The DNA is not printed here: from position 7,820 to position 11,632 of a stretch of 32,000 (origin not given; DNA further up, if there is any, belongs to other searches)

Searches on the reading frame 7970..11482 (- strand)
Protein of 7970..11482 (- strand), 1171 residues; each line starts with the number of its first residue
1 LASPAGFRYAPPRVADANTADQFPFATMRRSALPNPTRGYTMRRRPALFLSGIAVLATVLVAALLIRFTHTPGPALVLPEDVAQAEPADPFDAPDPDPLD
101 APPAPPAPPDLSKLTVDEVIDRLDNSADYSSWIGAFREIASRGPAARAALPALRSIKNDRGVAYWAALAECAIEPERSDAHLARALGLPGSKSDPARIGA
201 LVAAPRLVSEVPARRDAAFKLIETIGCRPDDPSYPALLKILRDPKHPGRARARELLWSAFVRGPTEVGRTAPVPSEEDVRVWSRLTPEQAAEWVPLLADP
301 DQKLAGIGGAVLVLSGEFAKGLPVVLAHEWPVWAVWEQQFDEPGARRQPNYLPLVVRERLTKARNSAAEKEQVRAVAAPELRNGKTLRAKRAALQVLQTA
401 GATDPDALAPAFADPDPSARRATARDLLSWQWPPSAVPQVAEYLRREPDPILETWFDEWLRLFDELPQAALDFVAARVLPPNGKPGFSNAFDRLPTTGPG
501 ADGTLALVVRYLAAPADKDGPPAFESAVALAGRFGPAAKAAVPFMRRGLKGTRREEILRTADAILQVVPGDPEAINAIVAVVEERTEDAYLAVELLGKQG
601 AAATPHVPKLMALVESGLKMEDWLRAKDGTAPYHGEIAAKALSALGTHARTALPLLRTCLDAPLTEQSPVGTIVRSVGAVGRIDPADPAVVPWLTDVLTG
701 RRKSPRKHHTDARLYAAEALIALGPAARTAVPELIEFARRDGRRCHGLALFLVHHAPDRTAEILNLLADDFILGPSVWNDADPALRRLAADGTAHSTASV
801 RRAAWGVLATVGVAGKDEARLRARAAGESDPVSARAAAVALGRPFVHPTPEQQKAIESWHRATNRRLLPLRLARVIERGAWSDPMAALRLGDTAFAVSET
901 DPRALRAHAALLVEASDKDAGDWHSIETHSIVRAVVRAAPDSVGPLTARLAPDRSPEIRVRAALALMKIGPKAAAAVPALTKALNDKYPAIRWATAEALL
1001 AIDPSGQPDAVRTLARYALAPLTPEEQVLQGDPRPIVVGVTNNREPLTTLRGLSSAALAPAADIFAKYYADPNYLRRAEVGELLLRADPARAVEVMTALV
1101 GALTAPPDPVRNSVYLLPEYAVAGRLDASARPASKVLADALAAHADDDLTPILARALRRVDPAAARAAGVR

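Call 42: search_protein_families(library=pfam, proteins=[window:7970-11482:-], max_evalue=0.001)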
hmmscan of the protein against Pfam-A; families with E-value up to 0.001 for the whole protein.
window:7970-11482:- (1171 aa): 2 families
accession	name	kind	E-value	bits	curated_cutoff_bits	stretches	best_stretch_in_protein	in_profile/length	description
PF13646.12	HEAT_2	-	5.3e-11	43.1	27.7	1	945-1019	3-72/88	HEAT repeats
PF02985.28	HEAT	-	0.00059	20.3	23.5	0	977-1002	2-27/31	HEAT repeat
